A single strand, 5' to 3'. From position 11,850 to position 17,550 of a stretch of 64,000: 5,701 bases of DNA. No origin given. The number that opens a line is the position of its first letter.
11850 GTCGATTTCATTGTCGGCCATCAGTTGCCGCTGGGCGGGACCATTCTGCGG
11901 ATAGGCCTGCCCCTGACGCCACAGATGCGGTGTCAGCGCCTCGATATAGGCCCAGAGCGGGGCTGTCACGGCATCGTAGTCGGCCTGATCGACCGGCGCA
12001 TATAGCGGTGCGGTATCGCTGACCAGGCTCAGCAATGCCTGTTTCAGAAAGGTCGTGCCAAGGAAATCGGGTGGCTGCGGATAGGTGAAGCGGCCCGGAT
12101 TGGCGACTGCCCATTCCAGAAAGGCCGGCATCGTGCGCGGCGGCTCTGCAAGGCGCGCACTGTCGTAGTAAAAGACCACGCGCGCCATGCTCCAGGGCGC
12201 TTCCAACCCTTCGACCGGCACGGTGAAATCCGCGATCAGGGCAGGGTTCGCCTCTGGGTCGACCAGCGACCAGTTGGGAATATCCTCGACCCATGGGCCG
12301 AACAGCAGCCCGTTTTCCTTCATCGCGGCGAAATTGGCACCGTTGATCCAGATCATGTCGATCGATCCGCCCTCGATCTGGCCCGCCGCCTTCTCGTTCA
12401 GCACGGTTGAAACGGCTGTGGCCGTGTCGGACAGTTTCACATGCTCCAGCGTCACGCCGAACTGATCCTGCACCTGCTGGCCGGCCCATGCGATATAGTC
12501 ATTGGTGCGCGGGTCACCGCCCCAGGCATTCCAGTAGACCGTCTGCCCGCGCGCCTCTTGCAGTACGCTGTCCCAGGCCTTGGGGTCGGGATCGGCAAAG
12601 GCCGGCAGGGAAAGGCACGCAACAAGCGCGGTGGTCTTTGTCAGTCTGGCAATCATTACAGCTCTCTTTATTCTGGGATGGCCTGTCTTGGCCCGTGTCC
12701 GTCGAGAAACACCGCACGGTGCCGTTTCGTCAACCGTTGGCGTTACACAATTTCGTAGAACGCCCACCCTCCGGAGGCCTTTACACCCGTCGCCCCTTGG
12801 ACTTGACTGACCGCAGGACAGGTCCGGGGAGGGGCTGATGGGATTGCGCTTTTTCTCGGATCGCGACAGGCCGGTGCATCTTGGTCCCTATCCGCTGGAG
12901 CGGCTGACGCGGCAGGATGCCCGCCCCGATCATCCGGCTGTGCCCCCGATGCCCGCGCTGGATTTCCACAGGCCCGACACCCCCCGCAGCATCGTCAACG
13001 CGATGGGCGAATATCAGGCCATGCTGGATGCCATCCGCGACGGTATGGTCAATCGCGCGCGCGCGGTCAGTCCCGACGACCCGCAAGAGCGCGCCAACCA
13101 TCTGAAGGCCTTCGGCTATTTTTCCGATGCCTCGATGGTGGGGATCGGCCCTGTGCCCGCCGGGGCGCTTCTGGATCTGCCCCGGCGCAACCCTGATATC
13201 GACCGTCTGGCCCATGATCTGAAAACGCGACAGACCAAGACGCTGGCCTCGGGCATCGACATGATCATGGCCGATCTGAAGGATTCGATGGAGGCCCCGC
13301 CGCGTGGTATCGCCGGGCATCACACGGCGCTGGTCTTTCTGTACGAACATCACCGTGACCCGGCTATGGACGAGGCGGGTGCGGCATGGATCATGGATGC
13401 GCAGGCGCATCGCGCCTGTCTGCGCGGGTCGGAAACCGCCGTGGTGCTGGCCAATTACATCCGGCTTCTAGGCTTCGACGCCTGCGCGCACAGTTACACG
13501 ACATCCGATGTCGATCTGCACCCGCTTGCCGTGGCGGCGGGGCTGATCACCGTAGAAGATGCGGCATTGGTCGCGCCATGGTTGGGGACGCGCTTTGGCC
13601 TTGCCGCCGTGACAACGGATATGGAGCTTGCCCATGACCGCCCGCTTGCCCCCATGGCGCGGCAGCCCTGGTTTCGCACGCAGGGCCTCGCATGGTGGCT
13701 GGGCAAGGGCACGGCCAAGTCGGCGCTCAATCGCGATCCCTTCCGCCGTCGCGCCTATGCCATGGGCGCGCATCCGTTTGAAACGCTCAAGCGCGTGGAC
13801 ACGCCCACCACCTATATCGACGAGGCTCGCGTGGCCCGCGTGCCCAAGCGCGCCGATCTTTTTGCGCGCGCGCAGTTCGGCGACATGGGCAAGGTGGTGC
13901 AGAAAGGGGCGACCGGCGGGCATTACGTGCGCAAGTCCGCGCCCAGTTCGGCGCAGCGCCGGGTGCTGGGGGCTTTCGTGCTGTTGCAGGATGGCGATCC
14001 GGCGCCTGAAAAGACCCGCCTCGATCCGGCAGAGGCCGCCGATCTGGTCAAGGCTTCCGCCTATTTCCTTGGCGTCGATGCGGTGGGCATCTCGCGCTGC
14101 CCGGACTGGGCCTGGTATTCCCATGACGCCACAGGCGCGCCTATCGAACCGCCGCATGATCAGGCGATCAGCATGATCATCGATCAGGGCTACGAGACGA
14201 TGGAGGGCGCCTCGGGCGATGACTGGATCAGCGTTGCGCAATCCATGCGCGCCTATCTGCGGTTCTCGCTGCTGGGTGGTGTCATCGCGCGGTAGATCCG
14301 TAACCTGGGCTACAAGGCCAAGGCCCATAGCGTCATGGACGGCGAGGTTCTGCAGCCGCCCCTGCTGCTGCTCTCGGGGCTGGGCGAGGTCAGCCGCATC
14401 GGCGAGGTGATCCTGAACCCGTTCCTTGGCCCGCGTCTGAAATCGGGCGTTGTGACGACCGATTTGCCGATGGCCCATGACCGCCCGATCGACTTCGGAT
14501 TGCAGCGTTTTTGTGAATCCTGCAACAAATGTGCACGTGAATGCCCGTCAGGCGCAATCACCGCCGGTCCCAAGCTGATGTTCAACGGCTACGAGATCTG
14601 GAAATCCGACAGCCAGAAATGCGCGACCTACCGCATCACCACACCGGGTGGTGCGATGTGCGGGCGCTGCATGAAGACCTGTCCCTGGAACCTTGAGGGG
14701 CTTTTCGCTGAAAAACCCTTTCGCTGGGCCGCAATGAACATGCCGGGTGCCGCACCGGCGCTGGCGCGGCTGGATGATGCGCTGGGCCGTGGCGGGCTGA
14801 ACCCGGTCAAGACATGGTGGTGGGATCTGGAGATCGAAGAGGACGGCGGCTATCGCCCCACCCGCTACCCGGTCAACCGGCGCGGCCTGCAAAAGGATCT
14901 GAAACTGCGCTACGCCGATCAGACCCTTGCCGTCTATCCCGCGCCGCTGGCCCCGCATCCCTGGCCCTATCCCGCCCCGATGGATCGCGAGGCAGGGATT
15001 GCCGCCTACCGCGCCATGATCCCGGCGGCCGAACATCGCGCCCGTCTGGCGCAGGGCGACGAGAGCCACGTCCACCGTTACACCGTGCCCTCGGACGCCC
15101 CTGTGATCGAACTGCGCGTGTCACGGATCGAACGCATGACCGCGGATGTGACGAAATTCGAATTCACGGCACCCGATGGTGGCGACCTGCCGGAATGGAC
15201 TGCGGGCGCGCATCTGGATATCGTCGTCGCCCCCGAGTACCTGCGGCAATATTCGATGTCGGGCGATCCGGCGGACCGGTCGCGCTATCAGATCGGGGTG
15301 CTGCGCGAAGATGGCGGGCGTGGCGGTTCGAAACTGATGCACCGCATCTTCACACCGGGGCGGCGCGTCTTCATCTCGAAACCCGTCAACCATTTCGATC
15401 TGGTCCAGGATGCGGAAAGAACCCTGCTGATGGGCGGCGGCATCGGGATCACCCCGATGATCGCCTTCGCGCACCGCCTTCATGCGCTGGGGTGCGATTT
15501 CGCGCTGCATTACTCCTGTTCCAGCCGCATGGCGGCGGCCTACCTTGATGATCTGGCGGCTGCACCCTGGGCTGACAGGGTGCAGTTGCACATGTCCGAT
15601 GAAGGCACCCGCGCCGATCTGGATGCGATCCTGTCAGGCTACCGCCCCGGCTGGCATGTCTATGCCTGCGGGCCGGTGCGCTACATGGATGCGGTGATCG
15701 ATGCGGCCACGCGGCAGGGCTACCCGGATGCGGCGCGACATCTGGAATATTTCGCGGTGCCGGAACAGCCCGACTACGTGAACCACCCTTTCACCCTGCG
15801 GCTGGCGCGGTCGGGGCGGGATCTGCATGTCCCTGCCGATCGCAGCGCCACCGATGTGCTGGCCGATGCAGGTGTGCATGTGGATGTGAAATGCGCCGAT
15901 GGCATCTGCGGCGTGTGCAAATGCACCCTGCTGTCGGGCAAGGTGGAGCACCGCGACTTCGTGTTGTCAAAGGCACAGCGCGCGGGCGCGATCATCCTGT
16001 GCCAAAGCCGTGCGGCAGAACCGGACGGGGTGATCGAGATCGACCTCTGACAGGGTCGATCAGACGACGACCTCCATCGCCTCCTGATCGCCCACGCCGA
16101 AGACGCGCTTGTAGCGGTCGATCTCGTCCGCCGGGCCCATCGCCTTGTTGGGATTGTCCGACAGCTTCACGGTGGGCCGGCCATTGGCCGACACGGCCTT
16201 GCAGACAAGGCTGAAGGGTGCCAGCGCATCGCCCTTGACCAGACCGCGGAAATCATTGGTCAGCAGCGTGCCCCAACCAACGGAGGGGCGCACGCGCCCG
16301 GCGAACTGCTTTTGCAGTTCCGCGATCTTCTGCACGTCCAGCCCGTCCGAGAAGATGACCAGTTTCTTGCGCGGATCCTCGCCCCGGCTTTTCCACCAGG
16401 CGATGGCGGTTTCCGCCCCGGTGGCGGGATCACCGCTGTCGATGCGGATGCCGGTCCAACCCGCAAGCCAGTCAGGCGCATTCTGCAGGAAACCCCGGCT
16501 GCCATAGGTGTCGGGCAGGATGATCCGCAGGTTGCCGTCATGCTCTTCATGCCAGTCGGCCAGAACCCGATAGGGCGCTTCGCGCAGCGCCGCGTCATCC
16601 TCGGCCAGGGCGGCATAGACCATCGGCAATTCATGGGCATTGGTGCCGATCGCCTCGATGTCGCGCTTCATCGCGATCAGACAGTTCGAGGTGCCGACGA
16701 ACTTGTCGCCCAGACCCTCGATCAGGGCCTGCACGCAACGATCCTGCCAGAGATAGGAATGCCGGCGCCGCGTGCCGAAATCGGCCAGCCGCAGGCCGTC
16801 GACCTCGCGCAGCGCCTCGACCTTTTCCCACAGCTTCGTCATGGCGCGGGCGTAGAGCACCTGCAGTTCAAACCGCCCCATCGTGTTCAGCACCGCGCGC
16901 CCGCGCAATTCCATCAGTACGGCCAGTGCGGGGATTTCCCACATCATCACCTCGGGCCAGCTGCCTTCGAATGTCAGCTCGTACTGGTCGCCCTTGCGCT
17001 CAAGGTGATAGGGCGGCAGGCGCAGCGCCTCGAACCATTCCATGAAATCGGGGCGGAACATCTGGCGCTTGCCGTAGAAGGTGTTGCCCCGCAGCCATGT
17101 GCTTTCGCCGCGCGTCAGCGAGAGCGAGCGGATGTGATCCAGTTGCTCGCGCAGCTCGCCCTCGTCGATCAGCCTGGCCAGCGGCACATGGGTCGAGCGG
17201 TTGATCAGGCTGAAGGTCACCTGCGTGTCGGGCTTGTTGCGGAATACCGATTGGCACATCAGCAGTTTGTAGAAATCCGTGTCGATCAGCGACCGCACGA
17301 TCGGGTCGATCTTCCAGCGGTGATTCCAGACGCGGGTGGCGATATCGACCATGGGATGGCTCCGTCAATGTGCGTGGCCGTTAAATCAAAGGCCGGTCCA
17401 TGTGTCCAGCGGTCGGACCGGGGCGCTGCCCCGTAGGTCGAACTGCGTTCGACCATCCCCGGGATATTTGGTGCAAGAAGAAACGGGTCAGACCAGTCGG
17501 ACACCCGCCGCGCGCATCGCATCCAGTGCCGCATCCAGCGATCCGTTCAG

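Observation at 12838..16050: Self-sufficient reductive dehalogenase (RdhA fused to a PDR-type reductase) split by one in-frame amber codon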

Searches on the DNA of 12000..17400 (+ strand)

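Call 18: search_dna_similar(query=window:12000-17400:+, collection=plasmids, mode=near, max_rows=10)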
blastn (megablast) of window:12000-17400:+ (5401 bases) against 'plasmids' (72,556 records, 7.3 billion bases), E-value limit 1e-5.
Records with a match: 7; places in all: 8; records where one place covers at least 80% of the query: 0.
Best place of each record, by identity: 60-80% 7.
By first word of the organism name: Tritonibacter 1; Jannaschia 1; Yoonia 1; Ruegeria 1; Aminobacter 1; Comamonas 1; Pararhizobium 1.
By predicted mobility (MOB-suite, as given by PLSDB): non-mobilizable 5; conjugative 2.
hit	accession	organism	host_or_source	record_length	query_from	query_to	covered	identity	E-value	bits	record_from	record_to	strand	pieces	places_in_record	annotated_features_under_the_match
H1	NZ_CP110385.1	Tritonibacter mobilis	-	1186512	988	4047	57%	73.3%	0e+0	1027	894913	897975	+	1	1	record has no annotation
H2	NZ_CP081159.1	Jannaschia sp. M317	-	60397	1786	4051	42%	77.0%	0e+0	1266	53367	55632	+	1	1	reductive dehalogenase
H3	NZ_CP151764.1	Yoonia sp. SS1-5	cell culture,Marine algae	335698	1765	4005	41%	75.2%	0e+0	1009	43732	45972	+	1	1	none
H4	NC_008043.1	Ruegeria sp. TM1040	-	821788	988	3027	38%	75.4%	0e+0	942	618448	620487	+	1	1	reductive dehalogenase domain-containing protein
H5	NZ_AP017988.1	Aminobacter sp. SS-2016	Lotus japoicus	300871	1747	2833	20%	73.7%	2e-106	396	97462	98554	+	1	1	2Fe-2S iron-sulfur cluster-binding protein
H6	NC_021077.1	Comamonas sp. 7D-2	contaminated soil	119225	2180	2826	12%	74.9%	6e-72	281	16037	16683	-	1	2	reductive dehalogenase domain-containing protein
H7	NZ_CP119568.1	Pararhizobium qamdonense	cell culture,soil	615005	5257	5348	2%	79.8%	6e-7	66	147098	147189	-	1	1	pncB: nicotinate phosphoribosyltransferase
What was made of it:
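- Tried and rejected: Only distant (73-77% nt) rdhA matches were found in PLSDB (call 18).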

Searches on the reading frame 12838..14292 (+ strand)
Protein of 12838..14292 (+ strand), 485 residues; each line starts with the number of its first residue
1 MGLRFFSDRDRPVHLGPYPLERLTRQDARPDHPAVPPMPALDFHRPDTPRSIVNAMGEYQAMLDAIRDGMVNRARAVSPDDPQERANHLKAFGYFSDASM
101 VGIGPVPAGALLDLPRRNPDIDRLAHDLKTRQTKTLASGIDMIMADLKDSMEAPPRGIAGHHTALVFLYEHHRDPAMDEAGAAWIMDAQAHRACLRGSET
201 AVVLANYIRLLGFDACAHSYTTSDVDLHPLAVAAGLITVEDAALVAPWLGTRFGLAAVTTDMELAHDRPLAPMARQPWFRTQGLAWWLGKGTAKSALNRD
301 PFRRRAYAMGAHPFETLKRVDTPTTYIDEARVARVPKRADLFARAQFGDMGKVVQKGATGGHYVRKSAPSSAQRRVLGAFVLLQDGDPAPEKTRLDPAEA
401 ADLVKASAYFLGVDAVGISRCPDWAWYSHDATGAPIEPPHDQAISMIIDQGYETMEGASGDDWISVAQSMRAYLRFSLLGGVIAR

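Call 4: search_protein_families(library=pfam, proteins=[window:12838-14292:+], max_evalue=0.01)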
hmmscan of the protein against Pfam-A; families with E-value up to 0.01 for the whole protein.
window:12838-14292:+ (485 aa): 0 families

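Call 5: search_protein_families(library=ncbifam, proteins=[window:12838-14292:+], max_evalue=0.01)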
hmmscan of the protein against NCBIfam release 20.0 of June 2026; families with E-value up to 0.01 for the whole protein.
window:12838-14292:+ (485 aa): 1 family
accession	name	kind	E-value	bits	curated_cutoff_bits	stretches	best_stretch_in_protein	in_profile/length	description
TIGR02486.1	RDH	subfamily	5.1e-14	52.8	160.35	1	80-270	4-199/314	reductive dehalogenase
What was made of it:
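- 12838..14292 (+): N-terminal fragment (485 aa): the vestigial duplicated N-terminal domain plus the first part of the corrinoid-binding core, including catalytic Tyr473 (NpRdhA Tyr426). Call 5: RDH model positions 4-199 match residues 80-270, which is the duplicated domain.
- Tried and rejected: The NCBIfam RDH model was the informative one (call 5).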

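Call 14: find_encoding_contigs(protein=window:12838-14292:+, flank=10000, max_places=10)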
Protein window:12838-14292:+ (485 aa): no gene with exactly this product is on record in the collection.

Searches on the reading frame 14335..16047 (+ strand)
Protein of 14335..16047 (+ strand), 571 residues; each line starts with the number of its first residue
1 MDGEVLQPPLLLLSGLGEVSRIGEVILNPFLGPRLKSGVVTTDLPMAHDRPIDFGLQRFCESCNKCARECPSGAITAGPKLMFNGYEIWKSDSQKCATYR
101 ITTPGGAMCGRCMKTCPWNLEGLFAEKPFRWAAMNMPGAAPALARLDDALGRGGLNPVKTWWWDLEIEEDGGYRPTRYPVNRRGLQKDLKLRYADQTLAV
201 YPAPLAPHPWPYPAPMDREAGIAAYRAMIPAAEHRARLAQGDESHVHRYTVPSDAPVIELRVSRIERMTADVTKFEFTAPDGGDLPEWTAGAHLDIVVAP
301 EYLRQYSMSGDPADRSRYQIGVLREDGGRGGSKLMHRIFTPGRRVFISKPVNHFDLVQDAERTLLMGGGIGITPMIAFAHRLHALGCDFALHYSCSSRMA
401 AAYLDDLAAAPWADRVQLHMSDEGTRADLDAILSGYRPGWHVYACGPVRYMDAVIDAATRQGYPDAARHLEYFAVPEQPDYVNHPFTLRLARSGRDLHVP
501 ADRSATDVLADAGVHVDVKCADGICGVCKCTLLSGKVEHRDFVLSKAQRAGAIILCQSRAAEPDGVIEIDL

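Call 4: search_protein_families(library=pfam, proteins=[window:14335-16047:+], max_evalue=0.01)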
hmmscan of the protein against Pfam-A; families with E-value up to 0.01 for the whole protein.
window:14335-16047:+ (571 aa): 5 families
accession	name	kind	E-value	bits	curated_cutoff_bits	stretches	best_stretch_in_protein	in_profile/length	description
PF00111.32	Fer2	-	4.7e-09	36.5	21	1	491-560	4-76/77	2Fe-2S iron-sulfur cluster binding domain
PF13484.11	Fer4_16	-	6.1e-08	33.8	30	1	60-119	2-66/66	4Fe-4S double cluster binding domain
PF12838.12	Fer4_7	-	6.1e-08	33.4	27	1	60-119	2-51/52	4Fe-4S dicluster domain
PF22290.1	DmmA-like_N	-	2.6e-05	25.1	33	1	348-466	5-122/124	Dimethylamine monooxygenase subunit DmmA-like, N-terminal domain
PF00037.32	Fer4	-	0.0025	18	21.1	1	60-76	8-24/24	4Fe-4S binding domain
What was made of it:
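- On Self-sufficient (RdhA-PDR fusion) class: BhbA / JtRdhA: Call 4: Fer2 match.
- Tried and rejected: Pfam returned only Fe-S and Fer2 domains (call 4).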

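Call 5: search_protein_families(library=ncbifam, proteins=[window:14335-16047:+], max_evalue=0.01)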
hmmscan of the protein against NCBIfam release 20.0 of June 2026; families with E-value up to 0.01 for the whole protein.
window:14335-16047:+ (571 aa): 22 families
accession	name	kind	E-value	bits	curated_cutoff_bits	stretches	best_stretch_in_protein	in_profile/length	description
TIGR02486.1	RDH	subfamily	2.5e-37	129.4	160.35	1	8-151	154-312/314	reductive dehalogenase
NF007964.0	PRK10684.1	equivalog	2e-20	73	383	2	441-539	205-303/333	NADH oxidoreductase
NF009805.0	PRK13289.1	equivalog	3e-20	72.5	432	1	260-393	157-294/399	NO-inducible flavohemoprotein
TIGR02160.1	PA_CoA_Oxy5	hypoth_equivalog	7.5e-19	67.7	420.8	1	259-569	3-351/352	1,2-phenylacetyl-CoA epoxidase subunit PaaE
NF058606.1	GlBtMonoRdsGbcB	equivalog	2.7e-18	66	500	1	300-559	58-353/362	glycine betaine monooxygenase reductase subunit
NF040810.1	BenC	equivalog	2.8e-16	59.6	430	2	259-392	106-237/333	benzoate 1,2-dioxygenase electron transfer component BenC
NF045803.1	MethMoxFADbindMmoC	equivalog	4.7e-08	32.2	500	1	264-473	113-340/343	aromatic/alkene monooxygenase hydroxylase FAD-binding subunit MmoC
NF007985.1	PRK10713.1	equivalog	5.3e-07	29.1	75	1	491-561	4-74/81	class I ribonucleotide reductase maintenance protein YfaE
NF000799.0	PRK00054.1-4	equivalog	4.3e-06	26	314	1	313-455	60-203/258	dihydroorotate dehydrogenase electron transfer subunit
NF000796.0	PRK00054.1-1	equivalog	1.3e-05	24.6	224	1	340-461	71-192/254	dihydroorotate dehydrogenase electron transfer subunit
NF008822.0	PRK11872.1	equivalog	1.8e-05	23.9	402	0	299-401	149-250/341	anthranilate 1,2-dioxygenase electron transfer component AntC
NF000798.0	PRK00054.1-3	equivalog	2.4e-05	24.1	219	1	342-458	82-194/244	dihydroorotate dehydrogenase electron transfer subunit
TIGR00276.1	TIGR00276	equivalog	0.00022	20.3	200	1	5-81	131-202/337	tRNA epoxyqueuosine(34) reductase QueG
TIGR01971.1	NuoI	subfamily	0.00045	19.8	113.05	1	59-119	43-96/121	NADH-quinone oxidoreductase, chain I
NF004317.0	PRK05713.1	equivalog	0.00057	19.2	338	1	493-562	7-78/312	iron-sulfur-binding ferredoxin reductase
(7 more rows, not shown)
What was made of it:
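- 14335..16050 (+): Downstream ORF (571 aa from Met500). It holds the rest of the corrinoid core (Lys535, Arg599), two [4Fe-4S] motifs, the linker, and the FMN/NAD(P)H/[2Fe-2S] reductase module. Met500 is a conserved internal residue, not an evolved start. Calls 4 and 5 (Fer4_16, Fer2, RDH 154-312).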

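Call 15: find_encoding_contigs(protein=window:14335-16047:+, flank=10000, max_places=10)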
Protein window:14335-16047:+ (571 aa): no gene with exactly this product is on record in the collection.

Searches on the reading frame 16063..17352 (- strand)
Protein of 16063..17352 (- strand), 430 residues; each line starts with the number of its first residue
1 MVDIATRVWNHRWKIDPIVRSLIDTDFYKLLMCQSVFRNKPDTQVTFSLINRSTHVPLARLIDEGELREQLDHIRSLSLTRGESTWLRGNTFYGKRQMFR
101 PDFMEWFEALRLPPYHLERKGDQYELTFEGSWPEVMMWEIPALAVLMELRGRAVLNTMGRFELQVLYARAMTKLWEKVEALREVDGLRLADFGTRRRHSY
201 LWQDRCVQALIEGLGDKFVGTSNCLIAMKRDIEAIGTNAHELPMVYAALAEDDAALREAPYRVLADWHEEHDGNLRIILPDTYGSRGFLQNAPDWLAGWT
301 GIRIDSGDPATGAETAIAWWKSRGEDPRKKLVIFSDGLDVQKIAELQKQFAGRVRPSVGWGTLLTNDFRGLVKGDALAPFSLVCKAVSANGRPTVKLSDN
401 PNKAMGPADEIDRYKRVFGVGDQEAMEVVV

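Call 17: find_encoding_contigs(protein=window:16063-17352:-, flank=10000, max_places=10)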
Protein window:16063-17352:- (430 aa): no gene with exactly this product is on record in the collection.
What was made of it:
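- Tried and rejected: Exact-sequence look-ups of both fragments and of the neighbouring PncB found nothing on record (calls 14, 15, 17).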

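Call 35: search_protein_families(library=pfam, proteins=[window:16063-17352:-], max_evalue=0.00001)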
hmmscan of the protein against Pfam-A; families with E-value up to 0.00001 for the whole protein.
window:16063-17352:- (430 aa): 2 families
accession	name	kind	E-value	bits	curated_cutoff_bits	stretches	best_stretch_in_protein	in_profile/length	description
PF04095.22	NAPRTase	-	1.8e-42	146.2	20.8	1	188-421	2-238/239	Nicotinate phosphoribosyltransferase (NAPRTase) family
PF17767.7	NAPRTase_N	-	1.5e-22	80.7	32.6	1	23-146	1-124/125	Nicotinate phosphoribosyltransferase (NAPRTase) N-terminal domain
